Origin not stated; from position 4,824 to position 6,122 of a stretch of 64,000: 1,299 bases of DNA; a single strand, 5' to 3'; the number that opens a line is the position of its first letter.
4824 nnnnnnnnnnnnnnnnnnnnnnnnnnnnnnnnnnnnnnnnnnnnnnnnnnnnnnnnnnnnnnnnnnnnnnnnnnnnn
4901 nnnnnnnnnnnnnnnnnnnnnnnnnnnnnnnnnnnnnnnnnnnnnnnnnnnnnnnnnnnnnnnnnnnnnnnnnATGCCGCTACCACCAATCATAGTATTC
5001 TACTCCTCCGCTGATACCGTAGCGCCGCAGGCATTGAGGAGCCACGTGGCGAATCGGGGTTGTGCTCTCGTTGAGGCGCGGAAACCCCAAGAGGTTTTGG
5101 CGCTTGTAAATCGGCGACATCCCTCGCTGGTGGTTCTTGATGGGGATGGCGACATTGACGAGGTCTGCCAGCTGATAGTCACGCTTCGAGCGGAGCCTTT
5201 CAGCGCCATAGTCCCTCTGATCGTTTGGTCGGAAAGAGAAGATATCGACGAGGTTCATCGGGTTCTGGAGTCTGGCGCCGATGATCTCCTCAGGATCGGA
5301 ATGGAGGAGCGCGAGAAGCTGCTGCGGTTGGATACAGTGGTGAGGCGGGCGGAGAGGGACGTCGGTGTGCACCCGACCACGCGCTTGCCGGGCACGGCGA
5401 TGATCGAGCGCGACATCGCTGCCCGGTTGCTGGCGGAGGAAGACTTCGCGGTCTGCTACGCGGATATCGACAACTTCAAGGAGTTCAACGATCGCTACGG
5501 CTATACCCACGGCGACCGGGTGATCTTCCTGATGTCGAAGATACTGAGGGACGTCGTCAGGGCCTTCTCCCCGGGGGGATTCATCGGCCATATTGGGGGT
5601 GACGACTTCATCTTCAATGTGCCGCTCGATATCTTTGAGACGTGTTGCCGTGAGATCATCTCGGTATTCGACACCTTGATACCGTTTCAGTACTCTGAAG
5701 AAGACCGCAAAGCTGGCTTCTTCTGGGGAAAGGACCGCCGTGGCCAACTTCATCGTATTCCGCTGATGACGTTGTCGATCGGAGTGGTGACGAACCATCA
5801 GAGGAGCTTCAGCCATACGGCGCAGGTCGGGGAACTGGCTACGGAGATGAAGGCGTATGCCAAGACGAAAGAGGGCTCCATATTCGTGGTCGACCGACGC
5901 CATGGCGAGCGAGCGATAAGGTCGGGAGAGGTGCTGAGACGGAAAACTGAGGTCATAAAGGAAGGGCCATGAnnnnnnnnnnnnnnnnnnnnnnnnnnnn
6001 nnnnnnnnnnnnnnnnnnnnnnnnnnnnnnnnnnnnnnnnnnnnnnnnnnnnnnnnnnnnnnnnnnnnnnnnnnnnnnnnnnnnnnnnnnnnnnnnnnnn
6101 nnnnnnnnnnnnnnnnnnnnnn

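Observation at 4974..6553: Translationally coupled pair: receiver-GGDEF protein with variant GGDDF signature plus zinc-ribbon protein with long Pro/Ala-rich linker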

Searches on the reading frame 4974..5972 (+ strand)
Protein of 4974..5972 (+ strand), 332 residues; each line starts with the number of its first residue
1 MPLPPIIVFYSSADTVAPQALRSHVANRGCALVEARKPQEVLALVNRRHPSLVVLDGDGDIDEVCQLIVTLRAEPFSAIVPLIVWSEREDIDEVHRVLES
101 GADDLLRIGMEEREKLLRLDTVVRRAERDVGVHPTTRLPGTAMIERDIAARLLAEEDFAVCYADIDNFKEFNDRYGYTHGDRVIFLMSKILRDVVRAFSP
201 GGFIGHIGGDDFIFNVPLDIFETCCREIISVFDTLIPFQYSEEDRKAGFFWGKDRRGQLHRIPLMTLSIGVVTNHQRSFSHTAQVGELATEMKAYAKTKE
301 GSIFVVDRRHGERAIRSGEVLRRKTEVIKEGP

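Call 3: search_protein_families(library=pfam, proteins=[window:4974-5972:+], max_evalue=1)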
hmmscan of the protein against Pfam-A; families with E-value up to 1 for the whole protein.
window:4974-5972:+ (332 aa): 5 families
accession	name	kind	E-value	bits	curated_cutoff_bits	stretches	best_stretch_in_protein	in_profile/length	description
PF00990.26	GGDEF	-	2.8e-12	47.1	23.8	1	136-216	7-88/161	Diguanylate cyclase, GGDEF domain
PF00072.30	Response_reg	-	0.00011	22.8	30.2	1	19-106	12-97/111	Response regulator receiver domain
PF22335.1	Cas10-Cmr2_palm2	-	0.0046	17.5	27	1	190-298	38-125/133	Cas10/Cmr2, second palm domain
PF03295.19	Pox_TAA1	-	0.05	13.9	27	1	67-97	5-35/63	Poxvirus trans-activator protein A1 C-terminal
PF00781.29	DAGK_cat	-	0.089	12.8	23.6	1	31-82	34-89/125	Diacylglycerol kinase catalytic domain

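Call 4: search_protein_families(library=ncbifam, proteins=[window:4974-5972:+], max_evalue=1)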
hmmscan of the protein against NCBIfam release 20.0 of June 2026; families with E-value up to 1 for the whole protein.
window:4974-5972:+ (332 aa): 46 families (the best 25 are shown)
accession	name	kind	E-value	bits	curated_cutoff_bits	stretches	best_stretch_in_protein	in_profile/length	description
NF007135.0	PRK09581.1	equivalog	4.8e-14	52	474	2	154-215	320-378/457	PleD family two-component system response regulator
TIGR00254.1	GGDEF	domain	5.4e-13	49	37.4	1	142-216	21-92/168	diguanylate cyclase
NF007423.1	PRK09966.1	equivalog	2.1e-11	43.4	325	1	122-212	235-322/390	diguanylate cyclase DgcN/YfiN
NF047654.1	DiguCycDgcRLepto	equivalog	8.4e-11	41.3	500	1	17-217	14-221/295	diguanylate cyclase DgcR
NF051473.1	DigCycDgcsShew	equivalog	4e-10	39.5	400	1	143-229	152-237/291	diguanylate cyclase DgcS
NF038266.1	diguan_SiaD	equivalog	2.1e-09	37.1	290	1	153-217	121-182/252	biofilm regulation diguanylate cyclase SiaD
NF007380.0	PRK09894.1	equivalog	6.3e-09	35.6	256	1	136-224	135-222/296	diguanylate cyclase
TIGR02154.1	PhoB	equivalog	1.3e-08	34.4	296.2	1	21-128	18-125/226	phosphate regulon transcriptional regulator PhoB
NF011955.1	PRK15426.1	equivalog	3.6e-08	32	408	1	154-217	426-486/564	cellulose biosynthesis regulator diguanylate cyclase DgcQ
NF007474.0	PRK10060.1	equivalog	5.6e-08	31.4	782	1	142-214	249-320/663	cyclic di-GMP phosphodiesterase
NF045914.1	RespRegNblR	equivalog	3.2e-07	30.2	300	1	5-114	7-113/228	response regulator transcription factor NblR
NF007820.0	PRK10529.1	equivalog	1.3e-06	28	325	1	20-163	16-153/225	two-component system response regulator KdpE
NF045944.1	ResRegRpaBCyano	equivalog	1.3e-06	27.9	330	1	21-129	13-118/229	response regulator transcription factor RpaB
NF050064.1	BlResRespRegCbrR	equivalog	1.3e-06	27.6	600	1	49-195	168-323/415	bile resistance response regulator CbrR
NF047872.1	GGDEF_GdpS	equivalog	3.2e-06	26.6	400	1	155-195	216-256/355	GGDEF domain-containing protein GdpS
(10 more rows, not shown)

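Call 6: find_homologous_proteins(query=window:4974-5969:+)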
Query window:4974-5969:+ (332 aa): 5924 proteins with E <= 0.001 among 8000 candidates; the best 120 are listed.
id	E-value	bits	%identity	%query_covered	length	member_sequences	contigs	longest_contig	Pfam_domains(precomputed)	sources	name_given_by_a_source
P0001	1.7e-202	690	100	93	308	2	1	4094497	PF00990.27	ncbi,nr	ncbi:MAG: diguanylate cyclase [Gemmatimonadota bacterium]|nr:MAG: diguanylate cyclase [Gemmatimonado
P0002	3.1e-176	603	80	99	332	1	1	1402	PF00990.27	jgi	jgi:GGDEF domain-containing protein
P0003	7.2e-175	599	79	99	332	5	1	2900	PF00990.27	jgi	jgi:GGDEF domain-containing protein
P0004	6.1e-173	592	79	100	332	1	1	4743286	PF00990.27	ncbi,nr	ncbi:MAG: diguanylate cyclase [Gemmatimonadota bacterium]|nr:MAG: diguanylate cyclase [Gemmatimonado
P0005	3.9e-171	586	78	100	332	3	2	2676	PF00990.27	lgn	-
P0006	5.4e-171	586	78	99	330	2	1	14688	PF00990.27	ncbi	-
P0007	5.6e-170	583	78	100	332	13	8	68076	PF00990.27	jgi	jgi:GGDEF domain-containing protein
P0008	2.7e-169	580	79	100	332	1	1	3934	PF00990.27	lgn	-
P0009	9.5e-169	579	77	100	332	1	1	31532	PF00990.27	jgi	jgi:GGDEF domain-containing protein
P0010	5.9e-168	576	78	100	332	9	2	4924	PF00990.27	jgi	jgi:GGDEF domain-containing protein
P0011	2.6e-167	574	77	99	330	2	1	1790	PF00990.27,PF00072.31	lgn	-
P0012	7.3e-167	572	79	95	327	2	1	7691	PF00990.27,PF00072.31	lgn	-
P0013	4.0e-166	570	76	100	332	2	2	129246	PF00990.27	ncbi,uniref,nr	ncbi:MAG: diguanylate cyclase [Gemmatimonadetes bacterium]|uniref:diguanylate cyclase n=1 Tax=Candid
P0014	8.0e-166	569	76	100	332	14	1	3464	PF00990.27,PF00072.31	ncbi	-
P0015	8.6e-166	569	76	100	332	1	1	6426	PF00990.27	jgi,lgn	-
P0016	2.6e-165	567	76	99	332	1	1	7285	PF00990.27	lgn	-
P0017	3.0e-165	567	79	95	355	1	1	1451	PF00990.27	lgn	-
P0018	1.2e-163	562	74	100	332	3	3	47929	PF00990.27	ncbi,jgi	jgi:GGDEF domain-containing protein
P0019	2.7e-163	561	76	99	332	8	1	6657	PF00990.27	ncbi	-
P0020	5.0e-163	560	75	99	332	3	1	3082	PF00990.27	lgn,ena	-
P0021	3.4e-162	557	79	95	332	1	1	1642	PF00990.27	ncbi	-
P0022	1.1e-161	555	74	100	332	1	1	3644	PF00990.27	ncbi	-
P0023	2.5e-161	554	78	95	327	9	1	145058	PF00990.27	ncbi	-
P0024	4.8e-161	553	74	100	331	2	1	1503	PF00990.27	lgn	-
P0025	8.8e-161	552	81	89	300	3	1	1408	PF00990.27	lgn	-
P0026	1.1e-160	552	79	94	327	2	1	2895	PF00990.27,PF00072.31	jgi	jgi:GGDEF domain-containing protein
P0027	3.1e-160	551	76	94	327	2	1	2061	PF00990.27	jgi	jgi:GGDEF domain-containing protein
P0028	4.5e-159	547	75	100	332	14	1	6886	PF00990.27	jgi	-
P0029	4.9e-159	547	75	99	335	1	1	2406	PF00990.27,PF00072.31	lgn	-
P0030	2.3e-158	544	80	91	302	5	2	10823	PF00990.27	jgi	jgi:GGDEF domain-containing protein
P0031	2.4e-158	544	77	95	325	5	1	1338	PF00990.27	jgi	jgi:GGDEF domain-containing protein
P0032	3.6e-158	544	74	100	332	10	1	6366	PF00990.27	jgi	jgi:GGDEF domain-containing protein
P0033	3.5e-156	537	77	92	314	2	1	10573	PF00990.27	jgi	jgi:GGDEF domain-containing protein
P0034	4.6e-156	537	79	91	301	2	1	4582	PF00990.27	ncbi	-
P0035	1.2e-155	535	74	94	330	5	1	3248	PF00990.27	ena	-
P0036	5.7e-155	533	78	91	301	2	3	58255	PF00990.27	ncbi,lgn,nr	ncbi:MAG: diguanylate cyclase [Gemmatimonadetes bacterium]|nr:diguanylate cyclase [Gemmatimonadota b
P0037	5.9e-155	533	81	88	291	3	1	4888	PF00990.27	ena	-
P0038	8.8e-155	533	81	87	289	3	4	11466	PF00990.27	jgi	jgi:GGDEF domain-containing protein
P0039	1.1e-153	529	76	92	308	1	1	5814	PF00990.27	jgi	jgi:GGDEF domain-containing protein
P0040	1.4e-151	522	76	90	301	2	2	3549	PF00990.27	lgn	-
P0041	1.8e-148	512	78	86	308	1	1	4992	PF00990.27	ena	-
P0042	3.3e-148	511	72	95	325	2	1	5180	PF00990.27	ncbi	-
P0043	1.4e-147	509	68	98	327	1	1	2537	PF00990.27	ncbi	-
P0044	8.5e-146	503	69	95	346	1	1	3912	PF00990.27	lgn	-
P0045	1.5e-145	502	68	97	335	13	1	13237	PF00990.27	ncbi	-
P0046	1.7e-145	502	69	96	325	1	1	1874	PF00990.27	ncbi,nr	ncbi:MAG: response regulator [Rhodothermales bacterium]|nr:response regulator [Rhodothermales bacter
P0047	1.7e-144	499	72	93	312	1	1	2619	PF00990.27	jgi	jgi:diguanylate cyclase (GGDEF)-like protein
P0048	6.7e-144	497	76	87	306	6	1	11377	PF00990.27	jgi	-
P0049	7.8e-143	493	69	95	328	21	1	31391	PF00990.27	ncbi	-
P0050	9.1e-143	493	68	98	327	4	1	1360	PF00990.27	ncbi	-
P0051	1.7e-139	482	70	95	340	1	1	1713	PF00990.27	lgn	-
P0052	1.0e-137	477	66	95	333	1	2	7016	PF00990.27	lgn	-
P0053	2.2e-133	462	64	94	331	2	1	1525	PF00990.27,PF00072.31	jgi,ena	jgi:GGDEF domain-containing protein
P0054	5.0e-131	455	63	94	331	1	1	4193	PF00990.27,PF00072.31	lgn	-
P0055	3.1e-130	452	63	94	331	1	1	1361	PF00990.27,PF00072.31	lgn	-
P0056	6.5e-128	444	62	95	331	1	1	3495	PF00990.27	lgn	-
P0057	8.5e-128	444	63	95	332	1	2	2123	PF00990.27,PF00072.31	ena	-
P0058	3.6e-127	442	61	95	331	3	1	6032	PF00990.27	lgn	-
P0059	8.4e-115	401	60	93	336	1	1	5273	PF00990.27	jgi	-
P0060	2.1e-113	397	56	95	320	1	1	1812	PF00990.27,PF00072.31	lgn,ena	-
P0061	4.5e-113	396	56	96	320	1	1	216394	PF00990.27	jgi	jgi:diguanylate cyclase (GGDEF)-like protein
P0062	2.2e-112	393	56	93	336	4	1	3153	PF00990.27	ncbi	-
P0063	9.1e-112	391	58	93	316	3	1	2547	PF00990.27,PF00072.31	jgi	jgi:GGDEF domain-containing protein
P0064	2.2e-111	390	57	94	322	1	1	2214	PF00990.27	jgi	jgi:diguanylate cyclase (GGDEF)-like protein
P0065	3.4e-111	389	58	92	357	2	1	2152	PF00990.27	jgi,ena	jgi:GGDEF domain-containing protein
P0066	4.2e-111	389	56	93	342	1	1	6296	PF00990.27,PF00072.31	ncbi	-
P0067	4.6e-111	389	58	96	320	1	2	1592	PF00990.27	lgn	-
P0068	4.9e-111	389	60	91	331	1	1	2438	PF00990.27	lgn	-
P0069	6.9e-111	388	58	91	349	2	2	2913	PF00990.27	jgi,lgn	jgi:GGDEF domain-containing protein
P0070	8.1e-111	388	58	93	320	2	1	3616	PF00990.27,PF00072.31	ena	-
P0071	9.7e-111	388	57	92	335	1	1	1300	PF00990.27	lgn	-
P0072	1.1e-110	388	57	93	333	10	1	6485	PF00990.27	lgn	-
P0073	1.4e-110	387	58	92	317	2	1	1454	PF00990.27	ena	-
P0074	1.5e-110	387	55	97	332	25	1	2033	PF00990.27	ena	-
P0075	2.2e-110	387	59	91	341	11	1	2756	PF00990.27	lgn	-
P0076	2.6e-110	387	56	96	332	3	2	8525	PF00990.27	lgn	-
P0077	2.6e-110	387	59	94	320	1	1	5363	PF00990.27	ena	-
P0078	3.1e-110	386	56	92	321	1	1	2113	PF00990.27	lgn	-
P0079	3.9e-110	386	57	93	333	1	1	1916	PF00990.27,PF00072.31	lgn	-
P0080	4.1e-110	386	55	95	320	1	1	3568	PF00990.27,PF00072.31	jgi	jgi:diguanylate cyclase (GGDEF)-like protein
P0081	4.1e-110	386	58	93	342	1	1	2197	PF00990.27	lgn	-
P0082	4.2e-110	386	57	93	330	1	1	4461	PF00990.27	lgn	-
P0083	4.9e-110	386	58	93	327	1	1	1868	PF00990.27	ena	-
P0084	5.1e-110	386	56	96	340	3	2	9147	PF00990.27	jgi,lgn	-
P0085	5.1e-110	386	57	92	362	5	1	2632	PF00990.27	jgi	-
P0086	5.3e-110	386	56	94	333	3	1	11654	PF00990.27,PF00072.31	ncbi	-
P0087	5.5e-110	385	57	93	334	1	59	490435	PF00990.27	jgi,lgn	jgi:GGDEF domain-containing protein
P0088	5.7e-110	385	58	92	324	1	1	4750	PF00990.27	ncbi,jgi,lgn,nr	ncbi:MAG: GGDEF domain-containing protein [Gemmatimonadetes bacterium]|nr:MAG: GGDEF domain-containi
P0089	5.9e-110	385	57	95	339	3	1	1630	PF00990.27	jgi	jgi:diguanylate cyclase (GGDEF)-like protein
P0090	9.6e-110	385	59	93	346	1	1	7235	PF00990.27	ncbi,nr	ncbi:MAG TPA: diguanylate cyclase [Longimicrobiales bacterium]|nr:diguanylate cyclase [Longimicrobia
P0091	9.8e-110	385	57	95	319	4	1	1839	PF00990.27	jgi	jgi:diguanylate cyclase (GGDEF)-like protein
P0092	1.0e-109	385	57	92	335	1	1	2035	PF00990.27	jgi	jgi:GGDEF domain-containing protein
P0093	1.1e-109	384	57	94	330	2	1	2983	PF00990.27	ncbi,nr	ncbi:MAG TPA: diguanylate cyclase [Longimicrobium sp.]|nr:diguanylate cyclase [Longimicrobium sp.]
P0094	1.4e-109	384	56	92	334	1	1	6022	PF00990.27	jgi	jgi:GGDEF domain-containing protein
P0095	1.6e-109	384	58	92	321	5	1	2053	PF00990.27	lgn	-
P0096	1.6e-109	384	57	92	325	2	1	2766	PF00990.27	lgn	-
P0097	1.8e-109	384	58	92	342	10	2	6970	PF00990.27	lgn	-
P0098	1.8e-109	384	55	95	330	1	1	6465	PF00990.27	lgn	-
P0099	2.2e-109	384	55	92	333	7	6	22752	PF00990.27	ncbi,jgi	jgi:GGDEF domain-containing protein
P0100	2.4e-109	383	56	97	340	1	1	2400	PF00990.27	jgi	jgi:GGDEF domain-containing protein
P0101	2.4e-109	383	56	95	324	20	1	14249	PF00990.27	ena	-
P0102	2.5e-109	383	58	91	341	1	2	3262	PF00990.27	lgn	-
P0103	2.6e-109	383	56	95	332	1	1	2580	PF00990.27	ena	-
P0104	2.7e-109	383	55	94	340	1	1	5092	PF00990.27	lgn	-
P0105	3.1e-109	383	55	97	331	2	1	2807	PF00990.27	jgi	jgi:GGDEF domain-containing protein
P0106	3.3e-109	383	54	97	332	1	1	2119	PF00990.27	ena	-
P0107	3.4e-109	383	56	93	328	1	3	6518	PF00990.27,PF00072.31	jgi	jgi:diguanylate cyclase (GGDEF)-like protein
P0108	3.4e-109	383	56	92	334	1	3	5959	PF00990.27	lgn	-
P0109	4.1e-109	383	57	94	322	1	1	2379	PF00990.27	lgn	-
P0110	4.1e-109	383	57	94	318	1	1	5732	PF00990.27,PF00072.31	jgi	jgi:diguanylate cyclase (GGDEF)-like protein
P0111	4.2e-109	383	54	100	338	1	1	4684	PF00990.27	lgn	-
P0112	4.4e-109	383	58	92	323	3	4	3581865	PF00990.27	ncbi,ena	-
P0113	4.5e-109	382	56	95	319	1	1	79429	PF00990.27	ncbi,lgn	-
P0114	4.6e-109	382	55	94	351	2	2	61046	PF00990.27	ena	-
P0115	4.9e-109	382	56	91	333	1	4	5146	PF00990.27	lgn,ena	-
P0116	4.9e-109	382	57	92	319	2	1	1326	PF00990.27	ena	-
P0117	5.2e-109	382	54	95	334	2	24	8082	PF00990.27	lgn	-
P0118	5.7e-109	382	57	92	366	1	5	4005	PF00990.27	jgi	jgi:GGDEF domain-containing protein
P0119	6.0e-109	382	59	93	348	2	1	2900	PF00990.27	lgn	-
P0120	6.0e-109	382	56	92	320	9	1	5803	PF00990.27,PF00072.31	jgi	jgi:diguanylate cyclase (GGDEF)-like protein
